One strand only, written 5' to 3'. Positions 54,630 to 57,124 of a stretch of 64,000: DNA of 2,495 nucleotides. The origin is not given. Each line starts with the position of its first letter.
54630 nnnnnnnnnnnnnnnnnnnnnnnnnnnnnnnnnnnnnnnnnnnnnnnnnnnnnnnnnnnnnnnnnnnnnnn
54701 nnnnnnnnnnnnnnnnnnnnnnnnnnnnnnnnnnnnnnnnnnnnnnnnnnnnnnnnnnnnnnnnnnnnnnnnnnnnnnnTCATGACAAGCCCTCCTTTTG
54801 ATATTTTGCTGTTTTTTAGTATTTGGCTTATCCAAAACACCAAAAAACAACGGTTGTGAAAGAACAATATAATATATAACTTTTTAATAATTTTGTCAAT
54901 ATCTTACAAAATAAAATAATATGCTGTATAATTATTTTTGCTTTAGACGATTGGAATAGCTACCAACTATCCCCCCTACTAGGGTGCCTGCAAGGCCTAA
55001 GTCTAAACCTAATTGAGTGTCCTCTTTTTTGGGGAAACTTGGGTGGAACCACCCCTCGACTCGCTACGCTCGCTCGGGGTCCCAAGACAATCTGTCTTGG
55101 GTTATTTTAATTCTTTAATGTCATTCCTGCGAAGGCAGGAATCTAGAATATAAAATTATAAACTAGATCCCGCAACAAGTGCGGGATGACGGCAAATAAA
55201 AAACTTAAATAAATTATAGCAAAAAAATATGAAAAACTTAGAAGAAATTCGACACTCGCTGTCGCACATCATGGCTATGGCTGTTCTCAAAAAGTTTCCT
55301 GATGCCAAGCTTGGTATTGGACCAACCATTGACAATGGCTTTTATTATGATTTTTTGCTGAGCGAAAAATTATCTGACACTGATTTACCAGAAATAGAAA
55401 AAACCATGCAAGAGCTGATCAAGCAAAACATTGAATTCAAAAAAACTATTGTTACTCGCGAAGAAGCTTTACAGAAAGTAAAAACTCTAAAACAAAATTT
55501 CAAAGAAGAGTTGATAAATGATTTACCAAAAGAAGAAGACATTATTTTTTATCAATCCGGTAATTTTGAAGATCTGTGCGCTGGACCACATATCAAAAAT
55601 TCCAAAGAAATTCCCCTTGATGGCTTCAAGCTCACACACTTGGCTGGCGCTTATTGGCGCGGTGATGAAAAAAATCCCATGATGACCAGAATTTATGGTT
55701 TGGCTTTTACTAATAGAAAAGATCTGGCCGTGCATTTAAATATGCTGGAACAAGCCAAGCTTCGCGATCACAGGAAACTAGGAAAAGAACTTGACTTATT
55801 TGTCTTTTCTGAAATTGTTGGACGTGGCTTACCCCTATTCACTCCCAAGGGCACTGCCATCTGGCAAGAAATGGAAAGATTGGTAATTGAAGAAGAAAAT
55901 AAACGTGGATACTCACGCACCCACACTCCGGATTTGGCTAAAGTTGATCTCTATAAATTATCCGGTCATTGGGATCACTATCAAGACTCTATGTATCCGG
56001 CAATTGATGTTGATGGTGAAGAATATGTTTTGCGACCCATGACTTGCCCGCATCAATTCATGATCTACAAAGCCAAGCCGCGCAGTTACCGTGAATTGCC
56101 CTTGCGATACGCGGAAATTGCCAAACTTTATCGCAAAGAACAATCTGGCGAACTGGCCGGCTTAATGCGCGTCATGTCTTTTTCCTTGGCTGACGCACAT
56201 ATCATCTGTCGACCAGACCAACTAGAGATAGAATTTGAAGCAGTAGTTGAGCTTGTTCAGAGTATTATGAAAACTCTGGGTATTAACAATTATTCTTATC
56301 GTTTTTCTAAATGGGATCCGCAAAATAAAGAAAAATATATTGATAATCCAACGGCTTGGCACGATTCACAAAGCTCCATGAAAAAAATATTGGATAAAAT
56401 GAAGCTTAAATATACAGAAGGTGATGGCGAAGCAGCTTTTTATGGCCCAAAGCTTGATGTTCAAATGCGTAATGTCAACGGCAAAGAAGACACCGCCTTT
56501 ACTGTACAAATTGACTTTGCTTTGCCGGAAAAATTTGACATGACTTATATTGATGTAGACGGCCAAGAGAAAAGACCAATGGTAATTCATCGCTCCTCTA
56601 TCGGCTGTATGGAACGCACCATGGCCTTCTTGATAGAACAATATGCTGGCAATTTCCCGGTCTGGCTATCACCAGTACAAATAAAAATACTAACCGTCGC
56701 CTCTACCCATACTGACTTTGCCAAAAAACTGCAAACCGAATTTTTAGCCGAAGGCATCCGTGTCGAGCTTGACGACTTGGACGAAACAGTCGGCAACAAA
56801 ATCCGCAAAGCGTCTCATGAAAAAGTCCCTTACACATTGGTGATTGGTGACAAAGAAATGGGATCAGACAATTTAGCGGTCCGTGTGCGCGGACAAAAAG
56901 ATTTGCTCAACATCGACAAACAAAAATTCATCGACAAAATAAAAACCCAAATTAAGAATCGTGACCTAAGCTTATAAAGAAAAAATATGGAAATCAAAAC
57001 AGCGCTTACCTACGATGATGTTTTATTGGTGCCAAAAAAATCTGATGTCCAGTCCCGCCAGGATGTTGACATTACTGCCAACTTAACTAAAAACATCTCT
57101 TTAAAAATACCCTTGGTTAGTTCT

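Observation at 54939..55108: Probable threonine-specific T-box leader upstream of thrS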

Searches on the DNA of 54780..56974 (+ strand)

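Call 4: search_rna_families(source=window, start=54780, end=55240, threshold=evalue, max_evalue=10, show_alignments=6)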
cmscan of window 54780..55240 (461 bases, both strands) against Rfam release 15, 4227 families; matches with E-value up to 10: 10.
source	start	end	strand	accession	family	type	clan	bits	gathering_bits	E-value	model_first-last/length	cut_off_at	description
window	54845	55087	+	RF00230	T-box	Cis-reg; leader;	-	33.4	93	7.9e-06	1-219/219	no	T-box leader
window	55084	55217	+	RF02748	FtrB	Gene; sRNA;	-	26.4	66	0.032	1-115/115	no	Francisella sRNA B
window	54807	54850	-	RF03462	mir-4677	Gene; miRNA;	-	20.9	80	0.086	1-59/59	no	mir-4677 microRNA precursor family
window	55082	55218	+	RF02073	STnc260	Gene; sRNA;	-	18.3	100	3.3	1-176/176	no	Salmonella enterica sRNA STnc260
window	55106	55221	-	RF01235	snR68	Gene; snRNA; snoRNA; CD-box;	CL00079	18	80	1.6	1-137/137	no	Small nucleolar RNA snR68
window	54885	54918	-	RF04072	mir-7386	Gene; miRNA;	-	14.8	44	6.2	13-45/59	no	mir-7386 microRNA precursor family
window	54780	54835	+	RF00588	SNORD41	Gene; snRNA; snoRNA; CD-box;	CL00058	14.6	41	6.9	8-70/70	5'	Small nucleolar RNA SNORD41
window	54889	54915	+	RF04072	mir-7386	Gene; miRNA;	-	14.3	44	8.5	18-43/59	no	mir-7386 microRNA precursor family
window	54811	54848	-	RF03546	Flavivirus-5UTR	Cis-reg;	CL00129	13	80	4.7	76-114/156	no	Flavivirus 5' UTR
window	55168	55240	-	RF02852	Ysr206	Gene; sRNA;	-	10.1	124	4.9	236-312/312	5'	Yersinia sRNA 206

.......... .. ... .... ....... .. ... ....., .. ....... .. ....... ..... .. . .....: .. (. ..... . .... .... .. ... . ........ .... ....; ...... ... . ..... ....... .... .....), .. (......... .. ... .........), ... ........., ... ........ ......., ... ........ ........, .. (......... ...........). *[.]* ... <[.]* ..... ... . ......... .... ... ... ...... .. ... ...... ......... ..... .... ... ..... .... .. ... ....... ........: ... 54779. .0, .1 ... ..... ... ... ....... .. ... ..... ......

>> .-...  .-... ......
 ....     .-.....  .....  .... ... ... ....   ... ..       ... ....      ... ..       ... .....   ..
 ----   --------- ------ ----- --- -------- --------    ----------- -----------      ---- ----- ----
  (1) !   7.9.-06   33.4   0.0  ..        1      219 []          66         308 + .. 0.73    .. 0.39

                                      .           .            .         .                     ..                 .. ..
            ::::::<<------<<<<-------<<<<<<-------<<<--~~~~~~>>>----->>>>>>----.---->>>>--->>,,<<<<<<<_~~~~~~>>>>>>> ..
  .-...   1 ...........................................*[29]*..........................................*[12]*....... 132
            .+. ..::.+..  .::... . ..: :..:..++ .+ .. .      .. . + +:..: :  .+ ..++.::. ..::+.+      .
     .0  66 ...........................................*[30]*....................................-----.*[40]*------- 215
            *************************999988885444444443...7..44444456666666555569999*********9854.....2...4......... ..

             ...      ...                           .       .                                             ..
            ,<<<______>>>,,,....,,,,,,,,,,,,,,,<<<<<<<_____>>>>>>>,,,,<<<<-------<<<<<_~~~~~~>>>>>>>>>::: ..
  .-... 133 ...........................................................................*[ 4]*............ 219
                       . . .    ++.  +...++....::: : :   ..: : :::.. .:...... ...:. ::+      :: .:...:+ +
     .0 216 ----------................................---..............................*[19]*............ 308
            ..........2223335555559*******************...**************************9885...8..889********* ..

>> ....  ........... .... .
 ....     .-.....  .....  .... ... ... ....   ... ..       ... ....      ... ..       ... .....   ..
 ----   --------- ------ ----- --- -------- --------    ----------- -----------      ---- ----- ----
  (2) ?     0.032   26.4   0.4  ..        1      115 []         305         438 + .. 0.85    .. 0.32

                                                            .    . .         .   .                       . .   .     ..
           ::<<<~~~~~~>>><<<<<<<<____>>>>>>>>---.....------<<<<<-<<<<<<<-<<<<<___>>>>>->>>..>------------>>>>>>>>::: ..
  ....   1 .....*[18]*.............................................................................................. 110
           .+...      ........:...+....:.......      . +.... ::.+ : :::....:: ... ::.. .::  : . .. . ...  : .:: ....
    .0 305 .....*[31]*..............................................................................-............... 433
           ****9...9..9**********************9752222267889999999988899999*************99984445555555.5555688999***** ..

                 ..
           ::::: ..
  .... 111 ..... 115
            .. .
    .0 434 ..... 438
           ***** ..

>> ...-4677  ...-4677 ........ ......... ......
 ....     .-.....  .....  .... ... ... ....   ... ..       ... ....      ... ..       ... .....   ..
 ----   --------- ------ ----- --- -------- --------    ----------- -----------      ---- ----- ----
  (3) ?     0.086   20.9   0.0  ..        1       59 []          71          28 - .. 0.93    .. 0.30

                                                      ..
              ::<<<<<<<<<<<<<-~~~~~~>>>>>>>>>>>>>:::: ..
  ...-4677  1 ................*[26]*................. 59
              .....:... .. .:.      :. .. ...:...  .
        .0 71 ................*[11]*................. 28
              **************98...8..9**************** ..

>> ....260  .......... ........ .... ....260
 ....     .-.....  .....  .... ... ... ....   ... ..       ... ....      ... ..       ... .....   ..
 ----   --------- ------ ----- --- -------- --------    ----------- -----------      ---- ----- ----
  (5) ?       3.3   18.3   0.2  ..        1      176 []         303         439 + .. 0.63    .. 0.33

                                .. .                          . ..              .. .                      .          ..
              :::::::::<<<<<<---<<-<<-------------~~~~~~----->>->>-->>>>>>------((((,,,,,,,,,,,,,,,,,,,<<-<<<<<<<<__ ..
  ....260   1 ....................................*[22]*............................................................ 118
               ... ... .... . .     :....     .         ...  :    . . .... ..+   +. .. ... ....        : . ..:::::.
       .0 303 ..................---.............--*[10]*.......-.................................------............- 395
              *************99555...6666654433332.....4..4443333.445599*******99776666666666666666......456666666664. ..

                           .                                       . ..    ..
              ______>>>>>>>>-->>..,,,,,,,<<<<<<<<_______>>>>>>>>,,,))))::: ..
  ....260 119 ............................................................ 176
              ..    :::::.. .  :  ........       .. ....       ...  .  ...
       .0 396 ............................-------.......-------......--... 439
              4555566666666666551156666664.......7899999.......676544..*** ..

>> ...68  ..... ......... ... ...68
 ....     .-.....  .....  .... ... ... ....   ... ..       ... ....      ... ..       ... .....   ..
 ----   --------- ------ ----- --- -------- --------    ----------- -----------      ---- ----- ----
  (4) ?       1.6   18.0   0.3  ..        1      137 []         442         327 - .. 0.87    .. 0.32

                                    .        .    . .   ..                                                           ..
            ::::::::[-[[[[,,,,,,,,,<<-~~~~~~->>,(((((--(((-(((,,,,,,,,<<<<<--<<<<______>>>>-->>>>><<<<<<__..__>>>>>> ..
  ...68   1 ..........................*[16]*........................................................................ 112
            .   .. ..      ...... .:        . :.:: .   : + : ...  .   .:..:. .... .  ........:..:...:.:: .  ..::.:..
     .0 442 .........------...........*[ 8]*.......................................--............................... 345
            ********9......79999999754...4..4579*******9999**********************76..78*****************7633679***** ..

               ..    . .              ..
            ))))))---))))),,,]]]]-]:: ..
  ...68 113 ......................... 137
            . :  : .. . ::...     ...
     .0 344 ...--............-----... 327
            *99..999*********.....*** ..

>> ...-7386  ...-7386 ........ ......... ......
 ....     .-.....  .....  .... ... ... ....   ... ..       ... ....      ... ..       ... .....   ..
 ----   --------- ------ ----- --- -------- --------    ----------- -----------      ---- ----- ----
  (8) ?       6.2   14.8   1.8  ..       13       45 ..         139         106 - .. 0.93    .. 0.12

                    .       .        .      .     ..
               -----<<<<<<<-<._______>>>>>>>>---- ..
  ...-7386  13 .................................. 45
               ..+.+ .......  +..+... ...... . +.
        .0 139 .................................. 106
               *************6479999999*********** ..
